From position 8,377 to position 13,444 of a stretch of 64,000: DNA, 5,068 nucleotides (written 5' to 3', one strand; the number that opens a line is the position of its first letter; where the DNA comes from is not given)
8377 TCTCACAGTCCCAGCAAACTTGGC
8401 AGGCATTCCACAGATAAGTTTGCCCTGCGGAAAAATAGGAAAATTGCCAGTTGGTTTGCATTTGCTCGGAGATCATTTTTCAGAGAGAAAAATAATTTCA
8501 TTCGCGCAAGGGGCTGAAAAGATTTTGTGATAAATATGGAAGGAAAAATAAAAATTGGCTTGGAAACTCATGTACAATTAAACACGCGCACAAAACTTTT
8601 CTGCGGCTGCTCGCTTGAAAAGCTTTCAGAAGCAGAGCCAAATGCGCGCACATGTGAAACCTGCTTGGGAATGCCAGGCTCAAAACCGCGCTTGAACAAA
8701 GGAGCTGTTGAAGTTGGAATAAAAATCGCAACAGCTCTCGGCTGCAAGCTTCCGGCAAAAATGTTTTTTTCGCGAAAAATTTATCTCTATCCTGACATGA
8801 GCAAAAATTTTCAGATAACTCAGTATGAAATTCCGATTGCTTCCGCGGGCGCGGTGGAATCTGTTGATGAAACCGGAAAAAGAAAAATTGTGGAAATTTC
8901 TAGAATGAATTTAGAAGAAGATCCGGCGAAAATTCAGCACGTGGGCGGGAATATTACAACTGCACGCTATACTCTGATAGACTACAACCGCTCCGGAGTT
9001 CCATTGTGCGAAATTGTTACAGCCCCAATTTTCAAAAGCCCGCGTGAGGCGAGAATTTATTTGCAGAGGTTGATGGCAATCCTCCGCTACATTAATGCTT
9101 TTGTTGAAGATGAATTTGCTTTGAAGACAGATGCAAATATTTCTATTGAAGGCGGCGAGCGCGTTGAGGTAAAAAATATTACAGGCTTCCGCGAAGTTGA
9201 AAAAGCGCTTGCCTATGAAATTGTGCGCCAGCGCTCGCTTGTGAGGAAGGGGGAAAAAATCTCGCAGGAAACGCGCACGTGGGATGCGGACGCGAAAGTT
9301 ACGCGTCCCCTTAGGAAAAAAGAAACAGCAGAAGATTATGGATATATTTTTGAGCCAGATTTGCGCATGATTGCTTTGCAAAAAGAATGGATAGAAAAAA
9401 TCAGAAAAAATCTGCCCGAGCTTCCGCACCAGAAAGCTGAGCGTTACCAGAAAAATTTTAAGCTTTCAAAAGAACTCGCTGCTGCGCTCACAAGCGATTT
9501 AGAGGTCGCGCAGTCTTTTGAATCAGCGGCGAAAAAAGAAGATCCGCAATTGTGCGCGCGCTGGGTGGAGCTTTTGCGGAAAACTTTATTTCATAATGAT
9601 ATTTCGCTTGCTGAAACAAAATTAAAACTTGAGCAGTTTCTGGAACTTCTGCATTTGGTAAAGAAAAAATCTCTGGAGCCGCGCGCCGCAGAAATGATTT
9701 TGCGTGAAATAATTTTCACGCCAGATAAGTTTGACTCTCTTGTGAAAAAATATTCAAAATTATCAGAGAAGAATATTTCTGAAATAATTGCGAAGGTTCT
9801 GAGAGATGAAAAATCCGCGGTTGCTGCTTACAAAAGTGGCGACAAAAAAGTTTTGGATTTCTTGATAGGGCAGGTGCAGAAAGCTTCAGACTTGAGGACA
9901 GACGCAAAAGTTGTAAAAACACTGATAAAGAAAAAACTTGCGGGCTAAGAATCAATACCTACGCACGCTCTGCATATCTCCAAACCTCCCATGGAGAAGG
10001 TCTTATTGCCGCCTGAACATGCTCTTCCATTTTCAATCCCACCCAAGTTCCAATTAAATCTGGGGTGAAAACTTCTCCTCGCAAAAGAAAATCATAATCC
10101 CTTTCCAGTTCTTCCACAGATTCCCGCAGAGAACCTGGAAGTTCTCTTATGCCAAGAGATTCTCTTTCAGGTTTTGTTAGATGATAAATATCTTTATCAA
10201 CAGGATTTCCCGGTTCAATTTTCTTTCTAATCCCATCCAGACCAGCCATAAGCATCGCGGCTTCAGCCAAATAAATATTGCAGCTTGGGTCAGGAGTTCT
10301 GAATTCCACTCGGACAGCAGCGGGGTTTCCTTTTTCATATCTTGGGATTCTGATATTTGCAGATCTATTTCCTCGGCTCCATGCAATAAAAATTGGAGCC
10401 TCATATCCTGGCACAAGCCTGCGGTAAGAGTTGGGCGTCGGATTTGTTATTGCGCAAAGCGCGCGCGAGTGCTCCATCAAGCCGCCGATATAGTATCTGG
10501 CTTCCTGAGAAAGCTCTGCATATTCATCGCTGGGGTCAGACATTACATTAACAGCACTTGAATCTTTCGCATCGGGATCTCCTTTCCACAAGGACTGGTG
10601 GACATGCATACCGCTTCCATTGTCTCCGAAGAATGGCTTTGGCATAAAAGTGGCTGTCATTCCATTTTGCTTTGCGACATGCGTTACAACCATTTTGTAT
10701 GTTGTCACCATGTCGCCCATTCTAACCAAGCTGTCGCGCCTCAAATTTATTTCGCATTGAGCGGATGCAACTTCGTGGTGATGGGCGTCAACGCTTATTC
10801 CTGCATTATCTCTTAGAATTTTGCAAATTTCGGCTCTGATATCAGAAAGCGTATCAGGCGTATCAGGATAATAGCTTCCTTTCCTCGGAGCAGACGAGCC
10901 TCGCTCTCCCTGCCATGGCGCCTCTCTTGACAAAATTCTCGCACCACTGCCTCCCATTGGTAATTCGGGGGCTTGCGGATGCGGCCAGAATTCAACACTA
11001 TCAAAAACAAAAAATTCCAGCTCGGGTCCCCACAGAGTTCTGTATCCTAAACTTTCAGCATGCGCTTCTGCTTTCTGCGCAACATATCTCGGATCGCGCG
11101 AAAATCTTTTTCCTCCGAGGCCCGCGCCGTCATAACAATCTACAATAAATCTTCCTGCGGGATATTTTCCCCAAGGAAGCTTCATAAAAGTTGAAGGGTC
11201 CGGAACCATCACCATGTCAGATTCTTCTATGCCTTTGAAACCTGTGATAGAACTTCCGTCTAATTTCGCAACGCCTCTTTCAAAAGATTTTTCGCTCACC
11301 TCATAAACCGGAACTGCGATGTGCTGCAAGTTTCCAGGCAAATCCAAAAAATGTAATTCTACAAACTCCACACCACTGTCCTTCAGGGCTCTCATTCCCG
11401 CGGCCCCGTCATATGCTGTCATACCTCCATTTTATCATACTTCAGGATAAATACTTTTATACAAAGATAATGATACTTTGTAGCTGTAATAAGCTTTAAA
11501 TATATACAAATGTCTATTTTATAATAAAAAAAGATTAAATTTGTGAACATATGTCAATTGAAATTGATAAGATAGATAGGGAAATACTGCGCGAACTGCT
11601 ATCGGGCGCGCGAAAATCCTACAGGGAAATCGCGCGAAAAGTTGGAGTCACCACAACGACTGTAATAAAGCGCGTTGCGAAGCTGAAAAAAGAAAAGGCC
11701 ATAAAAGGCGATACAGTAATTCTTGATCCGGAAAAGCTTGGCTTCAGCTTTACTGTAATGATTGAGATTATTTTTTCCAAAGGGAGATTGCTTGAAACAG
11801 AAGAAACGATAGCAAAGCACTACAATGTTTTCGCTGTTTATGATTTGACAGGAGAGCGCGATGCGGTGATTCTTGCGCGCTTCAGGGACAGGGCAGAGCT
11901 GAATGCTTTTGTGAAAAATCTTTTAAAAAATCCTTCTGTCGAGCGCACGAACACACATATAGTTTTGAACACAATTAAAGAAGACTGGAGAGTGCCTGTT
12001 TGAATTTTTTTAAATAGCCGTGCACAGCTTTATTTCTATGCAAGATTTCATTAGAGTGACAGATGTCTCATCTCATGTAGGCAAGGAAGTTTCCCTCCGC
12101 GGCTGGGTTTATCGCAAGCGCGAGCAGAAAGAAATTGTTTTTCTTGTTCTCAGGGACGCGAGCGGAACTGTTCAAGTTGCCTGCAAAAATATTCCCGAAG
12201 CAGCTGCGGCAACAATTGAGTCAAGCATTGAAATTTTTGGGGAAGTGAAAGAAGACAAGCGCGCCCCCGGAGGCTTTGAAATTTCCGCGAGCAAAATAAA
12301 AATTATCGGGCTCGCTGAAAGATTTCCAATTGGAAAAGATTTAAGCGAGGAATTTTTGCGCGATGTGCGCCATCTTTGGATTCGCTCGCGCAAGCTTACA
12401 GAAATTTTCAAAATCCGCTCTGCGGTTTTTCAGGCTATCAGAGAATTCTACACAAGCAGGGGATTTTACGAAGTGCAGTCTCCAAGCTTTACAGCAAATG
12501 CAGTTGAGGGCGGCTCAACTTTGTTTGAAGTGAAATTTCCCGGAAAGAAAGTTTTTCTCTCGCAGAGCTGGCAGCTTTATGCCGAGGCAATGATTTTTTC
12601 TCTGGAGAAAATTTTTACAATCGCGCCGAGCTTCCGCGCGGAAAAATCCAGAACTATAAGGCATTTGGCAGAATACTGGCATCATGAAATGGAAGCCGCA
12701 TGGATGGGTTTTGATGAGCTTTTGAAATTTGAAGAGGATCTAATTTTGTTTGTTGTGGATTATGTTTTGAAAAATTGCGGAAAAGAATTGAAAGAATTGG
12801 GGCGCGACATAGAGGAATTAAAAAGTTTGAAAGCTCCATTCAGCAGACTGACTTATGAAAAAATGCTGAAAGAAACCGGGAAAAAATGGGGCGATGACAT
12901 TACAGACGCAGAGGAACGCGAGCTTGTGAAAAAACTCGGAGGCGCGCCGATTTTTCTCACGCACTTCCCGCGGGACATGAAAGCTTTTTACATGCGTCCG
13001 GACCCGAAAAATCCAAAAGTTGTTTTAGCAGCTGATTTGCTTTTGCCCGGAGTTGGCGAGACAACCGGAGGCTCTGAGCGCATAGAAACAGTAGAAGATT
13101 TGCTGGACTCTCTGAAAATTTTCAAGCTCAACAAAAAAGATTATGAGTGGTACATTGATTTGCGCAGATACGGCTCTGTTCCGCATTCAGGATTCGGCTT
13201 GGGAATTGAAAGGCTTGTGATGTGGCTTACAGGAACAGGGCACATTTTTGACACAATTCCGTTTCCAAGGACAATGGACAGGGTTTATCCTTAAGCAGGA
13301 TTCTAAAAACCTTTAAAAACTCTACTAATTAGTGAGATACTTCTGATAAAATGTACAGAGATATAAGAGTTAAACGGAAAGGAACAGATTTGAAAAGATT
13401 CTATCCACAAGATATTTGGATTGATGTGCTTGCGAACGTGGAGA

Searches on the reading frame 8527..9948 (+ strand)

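Call 9: search_protein_families(library=pfam, proteins=[window:8527-9948:+])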
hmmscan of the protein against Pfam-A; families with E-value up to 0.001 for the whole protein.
window:8527-9948:+ (473 aa): 2 families
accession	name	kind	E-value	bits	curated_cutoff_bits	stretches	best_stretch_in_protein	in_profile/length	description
PF02934.20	GatB_N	-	2.1e-90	303.1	23.4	1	9-290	2-277/277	GatB/GatE catalytic domain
PF02637.23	GatB_Yqey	-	1.7e-21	77.1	27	1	330-471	2-148/148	GatB domain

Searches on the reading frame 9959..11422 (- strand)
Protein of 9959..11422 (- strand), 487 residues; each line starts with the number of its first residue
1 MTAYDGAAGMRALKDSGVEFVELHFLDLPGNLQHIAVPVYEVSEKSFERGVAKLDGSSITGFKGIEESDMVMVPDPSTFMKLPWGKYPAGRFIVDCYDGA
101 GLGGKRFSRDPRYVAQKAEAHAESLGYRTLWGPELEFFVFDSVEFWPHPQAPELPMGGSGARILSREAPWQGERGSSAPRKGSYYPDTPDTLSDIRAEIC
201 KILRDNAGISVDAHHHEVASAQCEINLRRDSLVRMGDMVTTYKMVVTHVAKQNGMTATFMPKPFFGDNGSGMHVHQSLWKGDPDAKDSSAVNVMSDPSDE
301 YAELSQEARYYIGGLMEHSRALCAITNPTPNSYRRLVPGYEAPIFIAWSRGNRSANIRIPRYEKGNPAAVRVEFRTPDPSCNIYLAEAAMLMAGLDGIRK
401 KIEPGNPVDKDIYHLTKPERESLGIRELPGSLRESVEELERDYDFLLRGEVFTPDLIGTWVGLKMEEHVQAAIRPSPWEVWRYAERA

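Call 8: find_encoding_contigs(protein=window:9959-11422:-, flank=10000, max_places=6)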
Protein window:9959-11422:- (487 aa): 24 contigs read that carry it; 2 places shown.
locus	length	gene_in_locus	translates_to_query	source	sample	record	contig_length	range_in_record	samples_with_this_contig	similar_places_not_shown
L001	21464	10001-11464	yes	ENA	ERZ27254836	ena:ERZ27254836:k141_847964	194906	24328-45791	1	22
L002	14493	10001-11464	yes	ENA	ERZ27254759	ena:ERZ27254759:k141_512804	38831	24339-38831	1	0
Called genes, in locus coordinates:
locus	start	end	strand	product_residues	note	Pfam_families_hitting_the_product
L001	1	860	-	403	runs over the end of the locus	-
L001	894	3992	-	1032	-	PF17957:Big_7 (faint)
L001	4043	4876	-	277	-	-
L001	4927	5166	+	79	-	-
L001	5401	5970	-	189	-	-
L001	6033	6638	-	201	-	PF04073:tRNA_edit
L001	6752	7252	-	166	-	-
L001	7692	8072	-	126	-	-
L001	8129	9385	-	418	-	PF01336:tRNA_anti-codon, PF00152:tRNA-synt_2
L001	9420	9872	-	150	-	PF13404:HTH_AsnC-type, PF13412:HTH_24, PF18024:HTH_50 (weak), PF22451:NirdL-like_HTH (weak), PF01037:AsnC_trans_reg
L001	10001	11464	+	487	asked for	PF03951:Gln-synt_N, PF00120:Gln-synt_C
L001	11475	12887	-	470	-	PF02934:GatB_N, PF02637:GatB_Yqey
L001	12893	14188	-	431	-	PF01425:Amidase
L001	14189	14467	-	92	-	PF02686:GatC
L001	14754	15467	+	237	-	-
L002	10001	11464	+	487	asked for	PF03951:Gln-synt_N, PF00120:Gln-synt_C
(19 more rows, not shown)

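Call 9: search_protein_families(library=pfam, proteins=[window:9959-11422:-])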
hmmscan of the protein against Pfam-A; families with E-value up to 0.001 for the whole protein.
window:9959-11422:- (487 aa): 2 families
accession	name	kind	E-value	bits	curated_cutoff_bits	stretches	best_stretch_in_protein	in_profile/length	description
PF00120.29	Gln-synt_C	-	1.2e-118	396.6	24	1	109-483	2-344/344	Glutamine synthetase, catalytic domain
PF03951.24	Gln-synt_N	-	1.1e-26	92.7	33.4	1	18-98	2-81/82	Glutamine synthetase, beta-Grasp domain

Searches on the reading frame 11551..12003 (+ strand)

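Call 9: search_protein_families(library=pfam, proteins=[window:11551-12003:+])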
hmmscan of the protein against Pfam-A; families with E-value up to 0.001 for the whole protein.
window:11551-12003:+ (150 aa): 7 families
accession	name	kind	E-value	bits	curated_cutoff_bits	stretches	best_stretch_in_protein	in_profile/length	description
PF13404.12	HTH_AsnC-type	-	6e-15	55.2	27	1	5-46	1-42/42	AsnC-type helix-turn-helix domain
PF01037.27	AsnC_trans_reg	-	3.4e-14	52.9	25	1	74-141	4-73/73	Lrp/AsnC ligand binding domain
PF13412.12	HTH_24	-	7.1e-12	45.2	21.9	1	5-51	1-47/48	Winged helix-turn-helix DNA-binding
PF18024.7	HTH_50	-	1.9e-06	27.9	27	1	5-44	8-46/50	Helix-turn-helix domain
PF22451.2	NirdL-like_HTH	-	6.4e-06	26.1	27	1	24-51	19-46/47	Siroheme decarboxylase NirDL-like HTH domain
PF13545.12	HTH_Crp_2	-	5e-05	23.6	27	1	24-63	25-67/70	Crp-like helix-turn-helix domain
PF08279.18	HTH_11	-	0.00026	21.3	25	1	12-48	5-42/55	HTH domain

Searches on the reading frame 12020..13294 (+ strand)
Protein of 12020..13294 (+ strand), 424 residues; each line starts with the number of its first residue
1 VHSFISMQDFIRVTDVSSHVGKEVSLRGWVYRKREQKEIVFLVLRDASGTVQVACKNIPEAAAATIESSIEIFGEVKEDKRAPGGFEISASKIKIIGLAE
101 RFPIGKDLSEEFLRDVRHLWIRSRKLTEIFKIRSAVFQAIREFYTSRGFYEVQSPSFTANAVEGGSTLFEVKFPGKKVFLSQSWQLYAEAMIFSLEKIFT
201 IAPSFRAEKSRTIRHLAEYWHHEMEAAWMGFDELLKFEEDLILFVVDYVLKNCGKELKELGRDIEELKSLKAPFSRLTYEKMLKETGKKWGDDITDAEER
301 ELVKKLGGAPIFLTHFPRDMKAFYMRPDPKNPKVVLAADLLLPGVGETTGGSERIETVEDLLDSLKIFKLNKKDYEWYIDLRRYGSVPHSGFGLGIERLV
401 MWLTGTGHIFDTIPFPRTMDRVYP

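Call 9: search_protein_families(library=pfam, proteins=[window:12020-13294:+])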
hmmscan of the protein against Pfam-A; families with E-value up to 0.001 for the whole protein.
window:12020-13294:+ (424 aa): 2 families
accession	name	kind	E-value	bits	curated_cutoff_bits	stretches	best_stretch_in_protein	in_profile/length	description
PF00152.25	tRNA-synt_2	-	8.8e-74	248.8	25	1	110-418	2-307/308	tRNA synthetases class II (D, K and N)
PF01336.31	tRNA_anti-codon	-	6.7e-13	48.8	27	1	24-96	1-75/75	OB-fold nucleic acid binding domain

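Call 10: find_related_loci(query=window:12038-13294:+, collection=genome_contigs, flank=4000)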
Query window:12038-13294:+ (418 aa) in genome_contigs; peptide patterns used: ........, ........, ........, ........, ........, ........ (x = any residue, [..] = any of these).
237 stretches matched a pattern; 207 encode a relative of the query (tblastn E <= 1e-3); the best 80 are kept; 80 distinct loci.
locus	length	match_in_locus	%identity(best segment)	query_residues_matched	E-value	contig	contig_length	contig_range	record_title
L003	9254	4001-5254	93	1-418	0e+0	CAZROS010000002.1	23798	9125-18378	MAG TPA_asm: uncultured archaeon isolate binchicken_co38_60 genome assembly, contig: NODE_4413_length_23798_cov_7.620393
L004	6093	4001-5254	72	3-418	0e+0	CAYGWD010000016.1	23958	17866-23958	MAG TPA_asm: uncultured archaeon isolate ERP119294_co1_153 genome assembly, contig: NODE_2492_length_23958_cov_13.508639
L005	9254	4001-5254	71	3-418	0e+0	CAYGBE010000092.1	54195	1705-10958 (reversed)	MAG TPA_asm: uncultured archaeon isolate ERP108616_co1_335 genome assembly, contig: k119_482503, whole genome shotgun se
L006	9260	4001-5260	72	1-418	0e+0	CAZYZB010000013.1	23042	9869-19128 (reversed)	MAG TPA_asm: uncultured archaeon isolate binchicken_co189_409 genome assembly, contig: NODE_1914_length_23042_cov_11.033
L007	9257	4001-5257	70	4-418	0e+0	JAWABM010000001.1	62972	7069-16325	MAG: Candidatus Aenigmatarchaeota archaeon isolate JZ-4_201808_bins_110 JZ-4_201808_bins_110_scaffold_1, whole genome sh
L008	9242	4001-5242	71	4-418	0e+0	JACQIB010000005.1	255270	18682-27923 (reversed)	MAG: Candidatus Aenigmatarchaeota archaeon isolate NC_groundwater_1114_Ag_S-0.1um_40_325 S_p1_S3_coassembly_k141_1994595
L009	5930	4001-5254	67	1-418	0e+0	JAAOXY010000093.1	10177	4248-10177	MAG: Candidatus Aenigmatarchaeota archaeon isolate DPANNHV_H2.bin.20 k83_2807245, whole genome shotgun sequence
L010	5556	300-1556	68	3-418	0e+0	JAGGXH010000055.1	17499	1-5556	MAG: Candidatus Aenigmatarchaeota archaeon isolate AUK147 PB_MBMC_101_c_000000000008, whole genome shotgun sequence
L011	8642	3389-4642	70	3-418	0e+0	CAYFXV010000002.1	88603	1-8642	MAG TPA_asm: uncultured archaeon isolate ERP108616_co2_179 genome assembly, contig: NODE_175_length_88603_cov_23.896113,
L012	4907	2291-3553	67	1-418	0e+0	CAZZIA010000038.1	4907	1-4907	MAG TPA_asm: uncultured archaeon isolate binchicken_co387_65 genome assembly, contig: NODE_25109_length_4907_cov_5.21516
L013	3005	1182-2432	69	2-418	0e+0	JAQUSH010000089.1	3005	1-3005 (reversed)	MAG: Candidatus Aenigmatarchaeota archaeon isolate STD1_92 NODE_168125_length_3005_cov_2.566018_Sandtown_D1, whole genom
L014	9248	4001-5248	68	3-418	0e+0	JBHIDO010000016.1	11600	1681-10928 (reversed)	MAG: Candidatus Aenigmatarchaeota archaeon isolate b3.sp3_bin.47 NODE_1796_length_11600_cov_7.295539, whole genome shotg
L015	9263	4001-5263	68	3-418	0e+0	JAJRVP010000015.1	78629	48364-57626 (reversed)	MAG: archaeon isolate Dive96_bin10.467 k141_3134292, whole genome shotgun sequence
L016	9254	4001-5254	70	4-418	0e+0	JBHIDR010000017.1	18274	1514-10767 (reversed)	MAG: Candidatus Aenigmatarchaeota archaeon isolate b3.sp3_bin.38 NODE_857_length_18274_cov_5.224985, whole genome shotgu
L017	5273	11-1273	68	3-418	0e+0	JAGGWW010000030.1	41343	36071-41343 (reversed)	MAG: Nanoarchaeota archaeon isolate AUK136 PB_MBMC_090_c_000000000030, whole genome shotgun sequence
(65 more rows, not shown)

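Call 41: find_homologous_proteins(query=window:12038-13294:+, max_evalue=1e-100)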
Query window:12038-13294:+ (418 aa): 6432 proteins with E <= 1e-100 among 8000 candidates; the best 120 are listed.
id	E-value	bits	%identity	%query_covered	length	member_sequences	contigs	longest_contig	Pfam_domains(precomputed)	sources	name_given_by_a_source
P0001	7.1e-264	893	94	100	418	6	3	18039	PF01336.32,PF00152.26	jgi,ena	-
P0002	5.4e-254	861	91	100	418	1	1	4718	PF01336.32,PF00152.26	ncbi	-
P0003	1.3e-252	856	90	100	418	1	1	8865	PF01336.32,PF00152.26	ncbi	-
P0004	7.8e-212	722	75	100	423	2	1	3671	PF01336.32,PF00152.26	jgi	jgi:asparaginyl-tRNA synthetase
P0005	1.1e-207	708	74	100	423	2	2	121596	PF01336.32,PF00152.26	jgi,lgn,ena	-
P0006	4.1e-205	700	73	99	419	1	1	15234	PF01336.32,PF00152.26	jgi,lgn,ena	jgi:asparaginyl-tRNA synthetase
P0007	2.2e-203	694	71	100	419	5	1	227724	PF01336.32,PF00152.26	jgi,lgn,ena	-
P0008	5.0e-203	693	72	100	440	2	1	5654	PF01336.32,PF00152.26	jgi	-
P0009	6.8e-203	692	72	100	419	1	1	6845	PF01336.32,PF00152.26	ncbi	-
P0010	6.9e-203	692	71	100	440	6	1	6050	PF01336.32,PF00152.26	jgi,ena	-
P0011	1.8e-202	691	71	99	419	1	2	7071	PF01336.32,PF00152.26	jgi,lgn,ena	-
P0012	2.3e-202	690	72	100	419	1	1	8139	PF01336.32,PF00152.26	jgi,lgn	jgi:asparaginyl-tRNA synthetase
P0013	2.7e-202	690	71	100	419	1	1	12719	PF01336.32,PF00152.26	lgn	-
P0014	3.1e-202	690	71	100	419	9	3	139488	PF01336.32,PF00152.26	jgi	jgi:asparaginyl-tRNA synthetase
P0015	3.6e-202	690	71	100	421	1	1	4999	PF01336.32,PF00152.26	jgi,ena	-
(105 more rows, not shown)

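Call 42: find_encoding_contigs(protein=P0001, flank=3000, max_places=6)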
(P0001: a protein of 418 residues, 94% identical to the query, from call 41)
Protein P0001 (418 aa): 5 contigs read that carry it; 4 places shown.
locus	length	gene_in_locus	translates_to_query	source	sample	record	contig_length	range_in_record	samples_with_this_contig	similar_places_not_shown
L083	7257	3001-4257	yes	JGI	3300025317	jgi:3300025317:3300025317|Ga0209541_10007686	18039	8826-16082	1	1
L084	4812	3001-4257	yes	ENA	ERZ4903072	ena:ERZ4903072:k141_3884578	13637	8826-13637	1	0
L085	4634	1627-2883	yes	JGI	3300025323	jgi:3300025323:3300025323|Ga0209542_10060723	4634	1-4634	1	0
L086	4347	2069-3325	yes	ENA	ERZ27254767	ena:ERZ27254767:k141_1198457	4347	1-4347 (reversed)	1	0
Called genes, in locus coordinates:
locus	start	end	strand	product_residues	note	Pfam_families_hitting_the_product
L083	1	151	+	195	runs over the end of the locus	PF05175:MTS, PF06325:PrmA, PF13489:Methyltransf_23, PF13847:Methyltransf_31, PF08241:Methyltransf_11, PF08242:Methyltransf_12 (weak), PF13649:Methyltransf_25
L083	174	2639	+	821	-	-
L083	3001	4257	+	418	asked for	PF01336:tRNA_anti-codon, PF00152:tRNA-synt_2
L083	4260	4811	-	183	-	PF01909:NTP_transf_2 (weak), PF18765:Polbeta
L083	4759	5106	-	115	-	-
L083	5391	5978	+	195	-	PF04073:tRNA_edit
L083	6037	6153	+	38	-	-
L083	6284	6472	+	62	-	-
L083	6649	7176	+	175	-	PF00578:AhpC-TSA, PF08534:Redoxin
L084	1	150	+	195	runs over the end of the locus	PF05175:MTS, PF06325:PrmA, PF13489:Methyltransf_23, PF13847:Methyltransf_31, PF08241:Methyltransf_11, PF08242:Methyltransf_12 (weak), PF13649:Methyltransf_25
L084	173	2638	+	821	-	-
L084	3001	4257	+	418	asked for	PF01336:tRNA_anti-codon, PF00152:tRNA-synt_2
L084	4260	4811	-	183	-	PF01909:NTP_transf_2 (weak), PF18765:Polbeta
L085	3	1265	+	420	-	?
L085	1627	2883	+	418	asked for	PF01336:tRNA_anti-codon, PF00152:tRNA-synt_2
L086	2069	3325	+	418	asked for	PF01336:tRNA_anti-codon, PF00152:tRNA-synt_2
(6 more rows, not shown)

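Call 43: find_encoding_contigs(protein=P0002, flank=3000, max_places=4)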
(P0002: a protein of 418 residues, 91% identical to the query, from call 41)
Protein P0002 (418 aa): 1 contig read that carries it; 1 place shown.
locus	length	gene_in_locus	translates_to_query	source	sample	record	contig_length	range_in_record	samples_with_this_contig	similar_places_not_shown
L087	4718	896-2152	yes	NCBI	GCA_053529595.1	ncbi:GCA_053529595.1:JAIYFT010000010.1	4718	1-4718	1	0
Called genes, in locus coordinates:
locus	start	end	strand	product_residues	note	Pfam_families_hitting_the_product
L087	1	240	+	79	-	?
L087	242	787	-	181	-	-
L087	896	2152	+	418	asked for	PF01336:tRNA_anti-codon, PF00152:tRNA-synt_2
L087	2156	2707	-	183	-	PF01909:NTP_transf_2 (weak)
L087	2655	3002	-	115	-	-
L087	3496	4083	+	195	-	PF04073:tRNA_edit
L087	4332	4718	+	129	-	?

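Call 44: find_encoding_contigs(protein=P0003, flank=3000, max_places=4)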
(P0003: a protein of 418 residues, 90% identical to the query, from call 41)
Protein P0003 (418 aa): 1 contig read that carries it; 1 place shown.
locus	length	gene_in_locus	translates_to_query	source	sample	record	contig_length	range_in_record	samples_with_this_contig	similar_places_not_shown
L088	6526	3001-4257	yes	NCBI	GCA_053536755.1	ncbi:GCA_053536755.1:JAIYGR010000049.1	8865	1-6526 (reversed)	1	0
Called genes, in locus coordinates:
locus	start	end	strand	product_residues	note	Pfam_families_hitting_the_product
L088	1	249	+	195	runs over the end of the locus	PF05175:MTS, PF06325:PrmA, PF10294:Methyltransf_16 (weak), PF13489:Methyltransf_23 (weak), PF13847:Methyltransf_31, PF08241:Methyltransf_11 (weak), PF13649:Methyltransf_25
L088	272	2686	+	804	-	-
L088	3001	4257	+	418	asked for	PF01336:tRNA_anti-codon, PF00152:tRNA-synt_2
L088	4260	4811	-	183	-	PF01909:NTP_transf_2 (weak), PF18765:Polbeta (weak)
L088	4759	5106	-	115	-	-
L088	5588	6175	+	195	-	PF04073:tRNA_edit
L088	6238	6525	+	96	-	?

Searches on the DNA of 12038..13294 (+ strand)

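Call 76: search_rna_families(sources=[L005, L013, L016, L083, L087, L088, L003], threshold=gathering)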
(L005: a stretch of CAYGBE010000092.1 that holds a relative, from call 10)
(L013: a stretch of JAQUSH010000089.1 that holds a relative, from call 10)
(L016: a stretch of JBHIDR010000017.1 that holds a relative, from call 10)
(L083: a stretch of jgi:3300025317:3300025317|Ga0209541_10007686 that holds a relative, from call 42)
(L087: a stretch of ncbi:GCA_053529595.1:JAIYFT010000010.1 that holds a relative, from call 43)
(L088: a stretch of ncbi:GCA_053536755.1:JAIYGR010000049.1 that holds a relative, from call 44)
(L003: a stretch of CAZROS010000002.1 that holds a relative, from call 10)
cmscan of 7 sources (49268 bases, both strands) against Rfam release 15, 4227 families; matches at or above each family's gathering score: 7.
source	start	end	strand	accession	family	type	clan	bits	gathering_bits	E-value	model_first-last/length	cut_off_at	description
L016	3883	3954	+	RF00005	tRNA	Gene; tRNA;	CL00001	75.5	29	7.3e-15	1-71/71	no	tRNA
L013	1013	1086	+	RF00005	tRNA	Gene; tRNA;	CL00001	71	29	1.3e-13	1-71/71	no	tRNA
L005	6705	6780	+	RF00005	tRNA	Gene; tRNA;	CL00001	69.4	29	3.5e-13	1-71/71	no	tRNA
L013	2476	2550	+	RF00005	tRNA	Gene; tRNA;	CL00001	67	29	1.6e-12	1-71/71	no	tRNA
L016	7507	7582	+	RF00005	tRNA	Gene; tRNA;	CL00001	64.2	29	9.6e-12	1-71/71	no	tRNA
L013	2586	2659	+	RF00005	tRNA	Gene; tRNA;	CL00001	56.8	29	1.1e-09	1-71/71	no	tRNA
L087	4120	4222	+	RF00005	tRNA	Gene; tRNA;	CL00001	41.7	29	1.5e-05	1-71/71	no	tRNA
